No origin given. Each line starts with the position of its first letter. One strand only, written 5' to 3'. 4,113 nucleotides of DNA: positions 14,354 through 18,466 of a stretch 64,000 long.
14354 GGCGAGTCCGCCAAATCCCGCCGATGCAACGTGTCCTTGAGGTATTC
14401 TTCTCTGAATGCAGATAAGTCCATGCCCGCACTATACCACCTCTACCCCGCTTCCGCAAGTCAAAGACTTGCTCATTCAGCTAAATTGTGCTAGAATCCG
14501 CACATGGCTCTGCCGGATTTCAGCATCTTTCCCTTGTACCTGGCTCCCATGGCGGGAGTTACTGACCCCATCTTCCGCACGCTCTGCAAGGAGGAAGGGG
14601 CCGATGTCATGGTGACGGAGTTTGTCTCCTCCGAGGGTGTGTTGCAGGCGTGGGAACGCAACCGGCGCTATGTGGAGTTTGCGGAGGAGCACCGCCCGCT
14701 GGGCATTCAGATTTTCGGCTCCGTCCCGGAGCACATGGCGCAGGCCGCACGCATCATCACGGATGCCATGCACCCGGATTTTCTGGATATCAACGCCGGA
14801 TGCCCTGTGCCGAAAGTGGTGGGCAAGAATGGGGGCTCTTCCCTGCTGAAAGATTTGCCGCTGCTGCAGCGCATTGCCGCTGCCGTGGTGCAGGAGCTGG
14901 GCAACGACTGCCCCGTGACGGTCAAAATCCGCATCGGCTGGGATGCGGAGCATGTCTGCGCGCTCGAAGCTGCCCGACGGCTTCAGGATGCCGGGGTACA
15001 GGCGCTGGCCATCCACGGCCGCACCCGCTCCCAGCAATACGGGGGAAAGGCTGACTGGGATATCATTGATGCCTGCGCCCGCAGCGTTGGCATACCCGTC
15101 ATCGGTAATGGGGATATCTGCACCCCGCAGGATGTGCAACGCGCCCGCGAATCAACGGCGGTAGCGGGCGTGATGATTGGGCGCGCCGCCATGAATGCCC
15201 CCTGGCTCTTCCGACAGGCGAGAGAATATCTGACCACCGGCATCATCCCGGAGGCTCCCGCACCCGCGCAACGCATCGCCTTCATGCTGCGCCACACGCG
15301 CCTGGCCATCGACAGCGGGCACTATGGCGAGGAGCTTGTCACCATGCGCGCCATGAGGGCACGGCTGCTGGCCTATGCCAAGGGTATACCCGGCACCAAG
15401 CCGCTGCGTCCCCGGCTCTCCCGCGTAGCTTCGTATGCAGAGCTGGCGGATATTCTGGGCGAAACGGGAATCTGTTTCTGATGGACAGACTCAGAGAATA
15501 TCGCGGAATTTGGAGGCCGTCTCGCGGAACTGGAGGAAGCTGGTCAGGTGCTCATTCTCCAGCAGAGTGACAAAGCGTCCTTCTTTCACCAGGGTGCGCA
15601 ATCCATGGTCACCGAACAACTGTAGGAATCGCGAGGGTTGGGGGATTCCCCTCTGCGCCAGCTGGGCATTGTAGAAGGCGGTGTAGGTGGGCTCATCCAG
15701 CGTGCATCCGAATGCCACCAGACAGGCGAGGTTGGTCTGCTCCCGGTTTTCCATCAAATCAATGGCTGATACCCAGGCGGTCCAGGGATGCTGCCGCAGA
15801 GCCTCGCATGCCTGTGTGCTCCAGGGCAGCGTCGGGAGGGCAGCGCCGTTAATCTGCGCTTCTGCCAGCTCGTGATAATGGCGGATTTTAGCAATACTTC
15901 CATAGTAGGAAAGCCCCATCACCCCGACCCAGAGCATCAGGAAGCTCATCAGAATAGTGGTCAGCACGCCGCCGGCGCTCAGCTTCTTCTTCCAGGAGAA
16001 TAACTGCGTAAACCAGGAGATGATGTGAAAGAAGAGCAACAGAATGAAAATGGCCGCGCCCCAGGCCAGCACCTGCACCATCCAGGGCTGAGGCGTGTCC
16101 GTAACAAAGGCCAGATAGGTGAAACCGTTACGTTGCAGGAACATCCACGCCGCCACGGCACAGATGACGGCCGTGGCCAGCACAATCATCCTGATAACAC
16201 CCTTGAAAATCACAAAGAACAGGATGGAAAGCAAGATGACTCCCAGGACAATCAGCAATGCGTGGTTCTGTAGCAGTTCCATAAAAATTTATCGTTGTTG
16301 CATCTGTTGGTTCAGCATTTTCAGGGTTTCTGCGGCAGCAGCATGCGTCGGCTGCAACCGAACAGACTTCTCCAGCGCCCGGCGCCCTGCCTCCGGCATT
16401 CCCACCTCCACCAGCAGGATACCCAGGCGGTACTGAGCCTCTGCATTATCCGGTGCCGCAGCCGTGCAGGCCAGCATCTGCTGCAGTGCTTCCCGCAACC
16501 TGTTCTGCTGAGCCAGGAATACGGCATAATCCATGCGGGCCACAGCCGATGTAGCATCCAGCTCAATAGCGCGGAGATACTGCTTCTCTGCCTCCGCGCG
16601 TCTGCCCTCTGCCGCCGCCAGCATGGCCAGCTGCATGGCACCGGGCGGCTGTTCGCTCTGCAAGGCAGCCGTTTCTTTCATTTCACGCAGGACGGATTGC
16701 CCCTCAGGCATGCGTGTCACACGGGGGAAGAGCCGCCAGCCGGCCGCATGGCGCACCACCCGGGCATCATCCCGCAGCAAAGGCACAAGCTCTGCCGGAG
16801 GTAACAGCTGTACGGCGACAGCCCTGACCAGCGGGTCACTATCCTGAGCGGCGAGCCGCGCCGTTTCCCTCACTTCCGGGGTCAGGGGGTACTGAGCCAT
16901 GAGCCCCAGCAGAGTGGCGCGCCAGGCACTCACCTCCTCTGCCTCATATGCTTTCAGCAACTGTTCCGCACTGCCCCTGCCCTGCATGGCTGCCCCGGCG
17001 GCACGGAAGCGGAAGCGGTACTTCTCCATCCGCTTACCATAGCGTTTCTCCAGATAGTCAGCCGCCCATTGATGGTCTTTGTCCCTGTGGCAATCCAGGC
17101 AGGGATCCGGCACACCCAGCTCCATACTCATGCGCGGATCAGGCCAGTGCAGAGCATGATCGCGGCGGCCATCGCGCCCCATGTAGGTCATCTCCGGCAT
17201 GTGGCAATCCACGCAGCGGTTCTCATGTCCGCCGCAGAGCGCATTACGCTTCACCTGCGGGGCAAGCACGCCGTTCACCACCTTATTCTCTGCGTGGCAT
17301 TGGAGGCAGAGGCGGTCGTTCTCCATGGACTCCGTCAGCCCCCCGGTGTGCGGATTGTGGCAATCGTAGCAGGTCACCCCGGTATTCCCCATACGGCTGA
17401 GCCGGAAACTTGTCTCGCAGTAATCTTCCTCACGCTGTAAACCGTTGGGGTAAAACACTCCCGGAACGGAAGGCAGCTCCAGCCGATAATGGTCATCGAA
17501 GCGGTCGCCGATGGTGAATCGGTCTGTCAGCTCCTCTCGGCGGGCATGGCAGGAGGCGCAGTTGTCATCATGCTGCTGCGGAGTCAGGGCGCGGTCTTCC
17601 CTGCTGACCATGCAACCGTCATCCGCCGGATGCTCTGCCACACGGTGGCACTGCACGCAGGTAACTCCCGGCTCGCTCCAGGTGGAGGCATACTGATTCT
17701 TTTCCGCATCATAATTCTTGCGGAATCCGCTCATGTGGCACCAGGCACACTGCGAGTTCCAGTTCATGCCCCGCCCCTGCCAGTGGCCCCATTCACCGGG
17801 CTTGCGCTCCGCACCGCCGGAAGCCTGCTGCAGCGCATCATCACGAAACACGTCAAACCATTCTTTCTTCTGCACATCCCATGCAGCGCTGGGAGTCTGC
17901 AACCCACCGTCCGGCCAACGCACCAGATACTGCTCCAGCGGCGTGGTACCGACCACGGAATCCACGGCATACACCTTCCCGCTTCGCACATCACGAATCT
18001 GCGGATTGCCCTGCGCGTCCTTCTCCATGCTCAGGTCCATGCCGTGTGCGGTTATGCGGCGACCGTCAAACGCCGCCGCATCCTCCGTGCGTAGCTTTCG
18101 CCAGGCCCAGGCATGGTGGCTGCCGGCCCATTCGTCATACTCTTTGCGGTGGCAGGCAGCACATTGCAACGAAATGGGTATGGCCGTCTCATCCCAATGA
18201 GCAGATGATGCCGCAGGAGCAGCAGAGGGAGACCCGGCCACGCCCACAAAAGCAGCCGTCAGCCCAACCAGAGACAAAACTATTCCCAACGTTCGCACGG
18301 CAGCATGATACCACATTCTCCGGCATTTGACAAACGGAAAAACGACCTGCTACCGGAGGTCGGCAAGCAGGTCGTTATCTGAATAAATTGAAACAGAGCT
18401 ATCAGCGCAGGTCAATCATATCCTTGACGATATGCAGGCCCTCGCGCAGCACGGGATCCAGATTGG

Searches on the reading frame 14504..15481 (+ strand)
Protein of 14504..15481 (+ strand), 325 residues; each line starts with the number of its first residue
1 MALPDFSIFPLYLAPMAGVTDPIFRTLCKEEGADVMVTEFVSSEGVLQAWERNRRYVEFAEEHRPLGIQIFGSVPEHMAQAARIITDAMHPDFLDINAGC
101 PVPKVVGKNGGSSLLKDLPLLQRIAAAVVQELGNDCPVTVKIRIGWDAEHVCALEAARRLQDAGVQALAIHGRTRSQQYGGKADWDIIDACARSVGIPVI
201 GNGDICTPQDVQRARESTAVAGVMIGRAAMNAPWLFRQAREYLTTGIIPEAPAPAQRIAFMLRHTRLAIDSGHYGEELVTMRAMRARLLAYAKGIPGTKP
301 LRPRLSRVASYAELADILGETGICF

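Call 38: search_protein_families(library=pfam, proteins=[window:14504-15481:+], max_evalue=0.001)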
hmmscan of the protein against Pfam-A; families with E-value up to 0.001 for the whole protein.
window:14504-15481:+ (325 aa): 1 family
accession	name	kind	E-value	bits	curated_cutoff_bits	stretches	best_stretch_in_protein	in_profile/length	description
PF01207.24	Dus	-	6.6e-80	269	20.4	1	13-314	2-298/311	Dihydrouridine synthase (Dus)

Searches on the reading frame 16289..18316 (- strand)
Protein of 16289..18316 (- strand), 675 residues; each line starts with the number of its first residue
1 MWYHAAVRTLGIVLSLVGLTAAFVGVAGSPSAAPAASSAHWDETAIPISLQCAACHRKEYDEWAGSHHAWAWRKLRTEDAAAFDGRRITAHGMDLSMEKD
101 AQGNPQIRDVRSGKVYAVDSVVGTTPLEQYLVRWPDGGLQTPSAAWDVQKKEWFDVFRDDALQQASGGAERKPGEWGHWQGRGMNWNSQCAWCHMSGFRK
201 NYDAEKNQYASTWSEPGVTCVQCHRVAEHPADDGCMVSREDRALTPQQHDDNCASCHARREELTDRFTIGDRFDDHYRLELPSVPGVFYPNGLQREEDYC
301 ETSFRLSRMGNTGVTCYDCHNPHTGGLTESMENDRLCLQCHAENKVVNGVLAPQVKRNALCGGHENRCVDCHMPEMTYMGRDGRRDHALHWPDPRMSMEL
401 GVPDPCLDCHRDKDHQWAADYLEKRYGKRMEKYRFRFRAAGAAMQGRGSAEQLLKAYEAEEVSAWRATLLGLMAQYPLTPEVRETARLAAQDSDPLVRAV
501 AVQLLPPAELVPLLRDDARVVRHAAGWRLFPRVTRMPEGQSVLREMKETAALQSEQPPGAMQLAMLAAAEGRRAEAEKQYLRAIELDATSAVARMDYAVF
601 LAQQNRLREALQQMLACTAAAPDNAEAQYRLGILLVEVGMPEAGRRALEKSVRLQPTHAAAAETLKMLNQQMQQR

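Call 72: search_protein_families(library=pfam, proteins=[window:16289-18316:-], max_evalue=0.0001)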
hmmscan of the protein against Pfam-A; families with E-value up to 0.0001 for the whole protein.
window:16289-18316:- (675 aa): 8 families
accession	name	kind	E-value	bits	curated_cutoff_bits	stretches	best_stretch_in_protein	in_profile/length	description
PF14522.11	Cytochrome_C7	-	1.8e-11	44.1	24.8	0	311-372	11-66/67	Cytochrome c7 and related cytochrome c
PF13435.11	Cytochrome_C554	-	2.2e-07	32.2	20.8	0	51-82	1-32/84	Cytochrome c554 and c-prime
PF13431.12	TPR_17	-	2.9e-07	30.7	24.4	0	580-612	2-34/34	Tetratricopeptide repeat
PF07719.23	TPR_2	-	3.8e-07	30.2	27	0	561-587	5-31/34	Tetratricopeptide repeat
PF13181.12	TPR_8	-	1.2e-06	28.6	25.7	0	561-588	5-32/34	Tetratricopeptide repeat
PF14537.11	Cytochrom_c3_2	-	1.9e-05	25.5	25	0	311-373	4-65/79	Cytochrome c3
PF09699.15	Paired_CXXCH_1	-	4.3e-05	23.5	20.6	1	315-345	8-40/41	Doubled CXXCH motif (Paired_CXXCH_1)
PF02335.20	Cytochrom_C552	-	5.1e-05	22.9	24.1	1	366-451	245-322/438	Cytochrome c552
